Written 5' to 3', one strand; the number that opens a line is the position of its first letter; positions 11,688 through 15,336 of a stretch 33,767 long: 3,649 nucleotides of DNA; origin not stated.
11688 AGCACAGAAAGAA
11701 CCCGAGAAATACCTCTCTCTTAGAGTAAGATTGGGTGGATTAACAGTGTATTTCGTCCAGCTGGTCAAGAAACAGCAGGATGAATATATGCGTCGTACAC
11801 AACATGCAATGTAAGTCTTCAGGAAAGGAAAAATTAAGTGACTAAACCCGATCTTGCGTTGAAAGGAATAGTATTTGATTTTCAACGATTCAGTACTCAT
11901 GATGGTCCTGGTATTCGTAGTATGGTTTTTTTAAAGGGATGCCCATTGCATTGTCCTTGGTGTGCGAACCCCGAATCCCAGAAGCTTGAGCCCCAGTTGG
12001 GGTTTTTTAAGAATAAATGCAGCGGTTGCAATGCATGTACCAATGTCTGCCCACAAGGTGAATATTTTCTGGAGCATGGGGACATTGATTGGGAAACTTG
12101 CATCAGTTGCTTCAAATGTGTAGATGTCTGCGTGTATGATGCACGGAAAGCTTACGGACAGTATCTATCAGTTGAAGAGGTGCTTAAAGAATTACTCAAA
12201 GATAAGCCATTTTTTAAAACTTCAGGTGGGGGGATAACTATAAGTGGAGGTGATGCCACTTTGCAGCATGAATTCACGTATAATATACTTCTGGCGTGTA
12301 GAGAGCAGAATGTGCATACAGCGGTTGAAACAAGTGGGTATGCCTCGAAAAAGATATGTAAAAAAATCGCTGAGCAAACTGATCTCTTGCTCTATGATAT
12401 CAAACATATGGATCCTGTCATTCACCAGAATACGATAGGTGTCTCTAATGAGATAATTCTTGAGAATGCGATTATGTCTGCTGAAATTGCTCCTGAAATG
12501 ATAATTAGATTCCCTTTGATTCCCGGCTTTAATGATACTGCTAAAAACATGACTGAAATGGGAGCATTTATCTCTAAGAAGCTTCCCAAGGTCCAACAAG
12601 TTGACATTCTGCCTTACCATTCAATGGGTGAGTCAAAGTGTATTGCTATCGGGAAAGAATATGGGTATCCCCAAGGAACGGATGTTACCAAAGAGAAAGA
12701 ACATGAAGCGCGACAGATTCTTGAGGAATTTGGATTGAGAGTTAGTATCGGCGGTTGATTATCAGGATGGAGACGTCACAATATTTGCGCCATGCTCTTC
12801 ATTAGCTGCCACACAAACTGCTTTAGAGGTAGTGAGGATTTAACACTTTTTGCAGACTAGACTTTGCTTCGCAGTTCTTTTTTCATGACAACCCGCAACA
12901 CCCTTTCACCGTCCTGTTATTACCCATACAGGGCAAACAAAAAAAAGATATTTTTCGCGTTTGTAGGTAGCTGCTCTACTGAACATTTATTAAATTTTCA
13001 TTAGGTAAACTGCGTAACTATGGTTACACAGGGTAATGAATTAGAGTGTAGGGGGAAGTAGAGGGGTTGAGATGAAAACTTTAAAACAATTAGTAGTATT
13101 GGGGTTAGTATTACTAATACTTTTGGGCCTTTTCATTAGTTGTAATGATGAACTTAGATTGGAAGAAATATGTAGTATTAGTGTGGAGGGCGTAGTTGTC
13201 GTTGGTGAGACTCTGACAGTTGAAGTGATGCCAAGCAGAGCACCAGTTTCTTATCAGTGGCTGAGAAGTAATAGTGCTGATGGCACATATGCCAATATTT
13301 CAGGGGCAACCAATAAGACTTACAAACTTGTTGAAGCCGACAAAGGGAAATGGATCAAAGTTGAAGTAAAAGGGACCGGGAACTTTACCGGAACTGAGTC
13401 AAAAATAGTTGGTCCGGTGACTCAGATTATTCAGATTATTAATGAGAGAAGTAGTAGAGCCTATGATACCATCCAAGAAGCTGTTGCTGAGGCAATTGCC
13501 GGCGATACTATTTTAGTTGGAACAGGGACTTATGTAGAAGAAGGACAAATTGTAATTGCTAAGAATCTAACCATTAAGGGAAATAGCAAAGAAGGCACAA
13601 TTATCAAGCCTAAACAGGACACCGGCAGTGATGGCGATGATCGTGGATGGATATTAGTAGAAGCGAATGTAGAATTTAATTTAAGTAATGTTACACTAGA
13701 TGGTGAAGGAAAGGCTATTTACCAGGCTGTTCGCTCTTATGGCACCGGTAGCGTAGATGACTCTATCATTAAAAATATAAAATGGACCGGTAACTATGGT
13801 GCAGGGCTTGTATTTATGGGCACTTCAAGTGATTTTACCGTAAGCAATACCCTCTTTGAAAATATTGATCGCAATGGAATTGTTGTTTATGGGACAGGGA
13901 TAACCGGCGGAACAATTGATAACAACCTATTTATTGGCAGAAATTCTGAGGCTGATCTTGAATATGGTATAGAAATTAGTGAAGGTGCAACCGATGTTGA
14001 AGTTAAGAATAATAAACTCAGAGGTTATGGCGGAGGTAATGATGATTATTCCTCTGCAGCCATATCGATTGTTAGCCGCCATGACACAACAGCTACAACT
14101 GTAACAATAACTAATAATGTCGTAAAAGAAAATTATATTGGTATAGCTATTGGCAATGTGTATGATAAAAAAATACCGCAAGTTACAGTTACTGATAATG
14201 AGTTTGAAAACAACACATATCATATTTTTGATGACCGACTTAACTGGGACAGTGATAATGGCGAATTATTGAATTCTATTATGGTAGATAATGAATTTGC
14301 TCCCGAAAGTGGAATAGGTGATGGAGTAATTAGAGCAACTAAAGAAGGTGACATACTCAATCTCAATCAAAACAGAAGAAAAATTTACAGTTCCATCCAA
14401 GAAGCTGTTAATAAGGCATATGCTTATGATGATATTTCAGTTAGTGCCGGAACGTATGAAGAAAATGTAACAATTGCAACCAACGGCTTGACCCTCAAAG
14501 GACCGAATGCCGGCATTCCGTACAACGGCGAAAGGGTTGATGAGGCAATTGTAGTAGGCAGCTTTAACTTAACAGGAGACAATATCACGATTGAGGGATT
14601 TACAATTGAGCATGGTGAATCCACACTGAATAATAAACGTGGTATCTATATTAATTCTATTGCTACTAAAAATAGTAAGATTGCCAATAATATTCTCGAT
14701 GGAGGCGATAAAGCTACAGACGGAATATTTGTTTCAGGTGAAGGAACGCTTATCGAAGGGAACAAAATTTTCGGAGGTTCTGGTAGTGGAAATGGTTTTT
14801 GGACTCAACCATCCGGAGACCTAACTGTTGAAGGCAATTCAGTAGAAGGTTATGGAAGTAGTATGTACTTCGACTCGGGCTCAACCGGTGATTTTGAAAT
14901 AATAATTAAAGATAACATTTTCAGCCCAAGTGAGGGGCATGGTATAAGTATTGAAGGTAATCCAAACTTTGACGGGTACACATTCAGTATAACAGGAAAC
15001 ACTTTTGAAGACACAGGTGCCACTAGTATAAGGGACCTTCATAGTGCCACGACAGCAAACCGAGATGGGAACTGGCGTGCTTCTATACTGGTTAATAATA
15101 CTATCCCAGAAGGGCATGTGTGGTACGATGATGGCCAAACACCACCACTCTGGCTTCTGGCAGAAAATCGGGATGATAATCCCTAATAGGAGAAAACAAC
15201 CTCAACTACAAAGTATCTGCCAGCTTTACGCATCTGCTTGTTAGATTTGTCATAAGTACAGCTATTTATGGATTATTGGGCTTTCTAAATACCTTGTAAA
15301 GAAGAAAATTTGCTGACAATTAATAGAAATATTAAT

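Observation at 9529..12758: Orphan glycyl radical enzyme with a Cys-Trp-Glu loop, attached to a sugar importer: candidate new GRE chemistry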

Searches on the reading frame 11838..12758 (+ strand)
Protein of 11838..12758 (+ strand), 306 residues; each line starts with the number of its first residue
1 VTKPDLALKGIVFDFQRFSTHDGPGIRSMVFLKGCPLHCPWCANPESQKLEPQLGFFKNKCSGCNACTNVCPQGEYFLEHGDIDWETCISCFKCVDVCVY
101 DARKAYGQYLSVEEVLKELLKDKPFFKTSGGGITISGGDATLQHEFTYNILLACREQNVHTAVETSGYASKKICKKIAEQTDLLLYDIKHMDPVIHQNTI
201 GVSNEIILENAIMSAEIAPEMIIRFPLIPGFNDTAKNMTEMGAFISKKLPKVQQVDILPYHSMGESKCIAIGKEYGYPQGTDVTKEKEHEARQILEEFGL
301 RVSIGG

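Call 5: search_protein_families(library=pfam, proteins=[window:11838-12758:+])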
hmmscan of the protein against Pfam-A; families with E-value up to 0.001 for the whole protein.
window:11838-12758:+ (306 aa): 11 families
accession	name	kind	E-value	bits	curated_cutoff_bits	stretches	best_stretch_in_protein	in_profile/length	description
PF04055.27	Radical_SAM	-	9.7e-16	58.8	29.5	1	30-234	2-157/166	Radical SAM superfamily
PF13353.11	Fer4_12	-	1.3e-11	45.3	22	1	22-184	2-106/137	4Fe-4S single cluster domain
PF13237.11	Fer4_10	-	2.5e-07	30.9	25.5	1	58-98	6-52/53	4Fe-4S dicluster domain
PF12797.12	Fer4_2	-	4.7e-06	26.6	24.5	0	58-72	7-21/22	4Fe-4S binding domain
PF12837.12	Fer4_6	-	1.7e-05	25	25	0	58-72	6-20/24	4Fe-4S binding domain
PF00037.32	Fer4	-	3.9e-05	23.7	21.1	1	58-74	5-21/24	4Fe-4S binding domain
PF13187.11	Fer4_9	-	0.00014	22.2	27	1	60-101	1-50/52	4Fe-4S dicluster domain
PF12838.12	Fer4_7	-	0.00018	22.3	27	1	60-102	1-52/52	4Fe-4S dicluster domain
PF13746.11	Fer4_18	-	0.00019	22.1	27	1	58-99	58-96/114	4Fe-4S dicluster domain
PF12800.12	Fer4_4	-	0.00043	20.8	24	0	59-74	2-17/17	4Fe-4S binding domain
PF14697.11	Fer4_21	-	0.00065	20.2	35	0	55-73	35-53/59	4Fe-4S dicluster domain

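Call 6: search_protein_families(library=ncbifam, proteins=[window:11838-12758:+])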
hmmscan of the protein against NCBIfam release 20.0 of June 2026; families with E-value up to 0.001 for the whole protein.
window:11838-12758:+ (306 aa): 31 families (the best 25 are shown)
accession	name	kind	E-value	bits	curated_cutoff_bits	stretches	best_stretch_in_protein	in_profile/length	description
TIGR02494.1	PFLE_PFLC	subfamily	5.5e-101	337.7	174.35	1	12-299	1-293/293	glycyl-radical enzyme activating protein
NF043069.1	T4HPD_activ_SAM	equivalog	1.2e-92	310.5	425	1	10-306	2-299/299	trans-4-hydroxy-L-proline dehydratase activase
NF048010.1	SfplDhtActHpsHDes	equivalog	5.3e-89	297.9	430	1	8-290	4-293/298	(2S)-3-sulfopropanediol dehydratase activating enzyme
TIGR04395.1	cutC_activ_rSAM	equivalog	1.6e-83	280.5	360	1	9-304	4-306/309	choline TMA-lyase-activating enzyme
NF033719.1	ind_deCO2_activ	equivalog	5.6e-83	278.7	425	1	10-302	1-300/302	indoleacetate decarboxylase activase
NF033717.2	HPDL_rSAM_activ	equivalog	5.8e-82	275.4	420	1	8-304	2-305/311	4-hydroxyphenylacetate decarboxylase activase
NF048008.1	SfplDhtActHpfHKleb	equivalog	3.2e-78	263.1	500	1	11-277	1-275/308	(2S)-3-sulfopropanediol dehydratase activating enzyme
TIGR04003.1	rSAM_BssD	equivalog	7.8e-74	248.6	496.45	1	11-305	2-307/314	[benzylsuccinate synthase]-activating enzyme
NF007483.0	PRK10076.1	equivalog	5.1e-60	203.1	326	2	87-306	75-292/292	[formate-C-acetyltransferase]-activating enzyme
TIGR02493.1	PFLA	equivalog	1.6e-59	201.1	231.75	2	90-297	28-234/235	pyruvate formate-lyase-activating protein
NF008356.0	PRK11145.1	equivalog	7e-53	179.4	375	2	89-302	32-244/246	pyruvate formate lyase 1-activating protein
TIGR04041.1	activase_YjjW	hypoth_equivalog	1.4e-45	155.9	250.2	1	16-267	8-245/276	YjjW family glycine radical enzyme activase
TIGR02495.1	NrdG2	equivalog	3.8e-14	52.5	131.15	2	91-248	30-183/193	anaerobic ribonucleoside-triphosphate reductase activating protein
TIGR02491.1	NrdG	equivalog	1.2e-08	35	126.1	1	15-51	5-41/154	anaerobic ribonucleoside-triphosphate reductase activating protein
TIGR04337.1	AmmeMemoSam_rS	hypoth_equivalog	1.8e-07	30.4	220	1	137-251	125-240/349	AmmeMemoRadiSam system radical SAM enzyme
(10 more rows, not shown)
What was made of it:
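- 11838..12758 (+): AE1: radical-SAM activating enzyme, with CX3CX2C plus two CX2CX2CX3C ferredoxin-like motifs. TIGR02494 338 bits against cut-off 174 (call 6).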

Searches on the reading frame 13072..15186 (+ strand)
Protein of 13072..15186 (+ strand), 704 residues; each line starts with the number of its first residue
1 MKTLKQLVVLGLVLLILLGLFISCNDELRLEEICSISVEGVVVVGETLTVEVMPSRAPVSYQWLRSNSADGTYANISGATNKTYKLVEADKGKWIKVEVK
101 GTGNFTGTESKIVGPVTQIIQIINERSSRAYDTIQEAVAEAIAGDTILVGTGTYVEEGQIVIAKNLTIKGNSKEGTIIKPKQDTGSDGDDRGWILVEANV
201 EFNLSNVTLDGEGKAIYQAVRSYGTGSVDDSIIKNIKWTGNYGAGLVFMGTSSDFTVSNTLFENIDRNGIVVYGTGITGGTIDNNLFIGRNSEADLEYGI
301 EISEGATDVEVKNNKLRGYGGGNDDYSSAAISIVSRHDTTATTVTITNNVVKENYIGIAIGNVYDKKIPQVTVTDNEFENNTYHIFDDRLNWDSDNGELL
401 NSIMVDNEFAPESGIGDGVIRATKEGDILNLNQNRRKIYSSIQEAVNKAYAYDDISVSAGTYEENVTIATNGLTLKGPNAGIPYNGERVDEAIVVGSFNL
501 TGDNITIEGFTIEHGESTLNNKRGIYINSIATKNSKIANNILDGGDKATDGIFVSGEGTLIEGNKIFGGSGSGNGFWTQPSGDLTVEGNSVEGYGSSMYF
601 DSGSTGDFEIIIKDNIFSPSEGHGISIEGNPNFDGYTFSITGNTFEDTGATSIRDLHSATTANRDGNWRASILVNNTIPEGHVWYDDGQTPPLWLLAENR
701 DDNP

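Call 5: search_protein_families(library=pfam, proteins=[window:13072-15186:+])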
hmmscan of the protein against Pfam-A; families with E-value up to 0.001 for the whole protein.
window:13072-15186:+ (704 aa): 2 families
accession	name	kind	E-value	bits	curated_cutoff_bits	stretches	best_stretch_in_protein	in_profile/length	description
PF23197.1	IG_AIR9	-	0.00039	20.6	27.5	0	35-98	4-69/87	AIR9 A9 domain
PF16709.11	SCAB-Ig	-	0.0008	19.9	27.6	0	39-105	4-74/98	Ig domain of plant-specific actin-binding protein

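Call 6: search_protein_families(library=ncbifam, proteins=[window:13072-15186:+])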
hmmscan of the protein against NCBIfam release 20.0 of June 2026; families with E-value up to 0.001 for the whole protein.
window:13072-15186:+ (704 aa): 2 families
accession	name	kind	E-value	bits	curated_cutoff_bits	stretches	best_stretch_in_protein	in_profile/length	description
TIGR04247.1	NosD_copper_fam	subfamily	6.4e-19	67.8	300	2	442-605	1-159/377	nitrous oxide reductase family maturation protein NosD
NF040485.1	ZirU_fam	subfamily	3.4e-07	30.6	100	1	36-99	136-209/210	ZirU family protein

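Call 47: search_solved_structures(query=window:13072-15186:+, max_evalue=0.01)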
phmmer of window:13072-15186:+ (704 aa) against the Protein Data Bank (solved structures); distinct sequences matched with E-value up to 0.01: 0.

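Call 55: search_protein_families(library=pfam, proteins=[window:13072-15186:+], max_evalue=0.01)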
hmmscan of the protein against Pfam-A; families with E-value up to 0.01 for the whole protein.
window:13072-15186:+ (704 aa): 2 families
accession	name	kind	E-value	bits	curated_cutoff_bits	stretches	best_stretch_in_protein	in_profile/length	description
PF23197.1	IG_AIR9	-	0.00039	20.6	27.5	1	35-98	4-69/87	AIR9 A9 domain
PF16709.11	SCAB-Ig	-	0.0008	19.9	27.6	1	39-105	4-74/98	Ig domain of plant-specific actin-binding protein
